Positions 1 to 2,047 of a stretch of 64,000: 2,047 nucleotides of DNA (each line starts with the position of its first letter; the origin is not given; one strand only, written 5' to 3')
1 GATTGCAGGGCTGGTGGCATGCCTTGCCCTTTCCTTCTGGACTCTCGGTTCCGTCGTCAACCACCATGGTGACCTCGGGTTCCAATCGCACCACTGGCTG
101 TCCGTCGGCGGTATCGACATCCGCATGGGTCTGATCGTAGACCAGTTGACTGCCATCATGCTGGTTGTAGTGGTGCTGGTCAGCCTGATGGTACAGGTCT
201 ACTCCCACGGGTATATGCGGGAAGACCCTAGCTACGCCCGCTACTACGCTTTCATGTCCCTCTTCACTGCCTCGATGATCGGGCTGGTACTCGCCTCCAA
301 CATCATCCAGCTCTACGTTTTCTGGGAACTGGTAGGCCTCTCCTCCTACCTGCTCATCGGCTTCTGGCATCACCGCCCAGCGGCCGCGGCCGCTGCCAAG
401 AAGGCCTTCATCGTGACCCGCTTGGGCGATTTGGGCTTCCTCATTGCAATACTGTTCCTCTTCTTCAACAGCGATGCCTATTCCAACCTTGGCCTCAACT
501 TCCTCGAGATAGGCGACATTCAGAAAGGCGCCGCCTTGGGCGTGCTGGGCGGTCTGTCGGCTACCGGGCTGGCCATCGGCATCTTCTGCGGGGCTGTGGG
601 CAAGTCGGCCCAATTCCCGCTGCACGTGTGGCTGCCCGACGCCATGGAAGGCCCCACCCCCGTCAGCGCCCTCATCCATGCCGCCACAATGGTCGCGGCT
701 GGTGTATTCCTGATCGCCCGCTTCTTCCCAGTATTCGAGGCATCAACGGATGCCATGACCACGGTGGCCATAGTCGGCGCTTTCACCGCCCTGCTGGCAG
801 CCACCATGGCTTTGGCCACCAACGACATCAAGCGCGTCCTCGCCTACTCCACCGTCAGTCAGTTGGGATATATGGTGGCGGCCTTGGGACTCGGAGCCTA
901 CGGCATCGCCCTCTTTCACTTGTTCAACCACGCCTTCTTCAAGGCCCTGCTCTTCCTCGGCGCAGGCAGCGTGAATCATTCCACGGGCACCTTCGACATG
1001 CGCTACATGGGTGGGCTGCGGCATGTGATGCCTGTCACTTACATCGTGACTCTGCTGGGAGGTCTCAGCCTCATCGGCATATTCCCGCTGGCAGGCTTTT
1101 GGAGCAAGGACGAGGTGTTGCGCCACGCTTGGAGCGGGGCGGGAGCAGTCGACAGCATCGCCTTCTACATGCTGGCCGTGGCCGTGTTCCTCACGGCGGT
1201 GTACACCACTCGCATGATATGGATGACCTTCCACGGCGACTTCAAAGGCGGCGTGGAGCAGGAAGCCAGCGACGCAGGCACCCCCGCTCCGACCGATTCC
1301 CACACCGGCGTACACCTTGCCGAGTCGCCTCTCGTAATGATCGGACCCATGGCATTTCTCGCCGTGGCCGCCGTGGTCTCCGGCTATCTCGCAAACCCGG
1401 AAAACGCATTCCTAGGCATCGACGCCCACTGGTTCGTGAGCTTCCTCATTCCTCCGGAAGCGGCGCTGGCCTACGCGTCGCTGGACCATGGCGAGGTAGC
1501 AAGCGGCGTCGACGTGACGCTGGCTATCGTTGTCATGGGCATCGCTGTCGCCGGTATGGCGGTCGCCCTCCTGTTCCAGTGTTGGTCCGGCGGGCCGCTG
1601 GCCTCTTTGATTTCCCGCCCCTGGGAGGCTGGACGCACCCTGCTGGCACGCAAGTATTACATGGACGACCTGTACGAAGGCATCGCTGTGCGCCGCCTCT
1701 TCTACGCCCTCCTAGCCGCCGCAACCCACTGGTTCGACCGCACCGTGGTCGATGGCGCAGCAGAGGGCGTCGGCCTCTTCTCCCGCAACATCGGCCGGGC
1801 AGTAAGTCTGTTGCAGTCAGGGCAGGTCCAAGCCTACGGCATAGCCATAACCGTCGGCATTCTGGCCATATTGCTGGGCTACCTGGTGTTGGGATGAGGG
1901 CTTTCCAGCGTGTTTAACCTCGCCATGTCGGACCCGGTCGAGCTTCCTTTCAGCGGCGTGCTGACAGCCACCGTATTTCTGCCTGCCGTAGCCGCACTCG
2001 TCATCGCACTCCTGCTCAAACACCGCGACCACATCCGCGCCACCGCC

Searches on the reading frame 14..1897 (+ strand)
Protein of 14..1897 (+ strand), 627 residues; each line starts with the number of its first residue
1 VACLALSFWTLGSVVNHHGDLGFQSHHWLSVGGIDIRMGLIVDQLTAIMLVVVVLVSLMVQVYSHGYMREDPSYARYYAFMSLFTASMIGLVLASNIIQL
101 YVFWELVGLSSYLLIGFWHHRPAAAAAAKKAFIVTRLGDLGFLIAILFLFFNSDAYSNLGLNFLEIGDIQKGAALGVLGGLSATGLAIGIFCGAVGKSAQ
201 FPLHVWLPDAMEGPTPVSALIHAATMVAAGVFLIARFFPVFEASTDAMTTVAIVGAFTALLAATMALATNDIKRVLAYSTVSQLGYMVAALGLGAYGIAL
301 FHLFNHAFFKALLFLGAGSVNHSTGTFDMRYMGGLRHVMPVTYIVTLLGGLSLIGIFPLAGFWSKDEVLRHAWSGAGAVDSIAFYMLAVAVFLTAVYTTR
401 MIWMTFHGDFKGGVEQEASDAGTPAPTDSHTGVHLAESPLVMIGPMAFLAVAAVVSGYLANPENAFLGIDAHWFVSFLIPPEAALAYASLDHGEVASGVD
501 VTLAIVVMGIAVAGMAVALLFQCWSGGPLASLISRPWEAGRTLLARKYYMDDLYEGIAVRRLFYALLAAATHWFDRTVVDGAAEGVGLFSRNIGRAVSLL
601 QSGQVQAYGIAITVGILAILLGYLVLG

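Call 54: search_protein_families(library=pfam, proteins=[window:14-1897:+], max_evalue=0.00001)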
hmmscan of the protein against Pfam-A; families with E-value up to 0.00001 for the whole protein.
window:14-1897:+ (627 aa): 2 families
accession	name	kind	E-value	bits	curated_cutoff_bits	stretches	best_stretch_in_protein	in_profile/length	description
PF00361.26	Proton_antipo_M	-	5e-76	256.1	21.5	1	94-379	1-282/294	NADH:quinone oxidoreductase/Mrp antiporter, TM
PF00662.26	Proton_antipo_N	-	1.6e-19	70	24.5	1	28-78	1-51/51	NADH-Ubiquinone oxidoreductase (complex I), chain 5 N-terminus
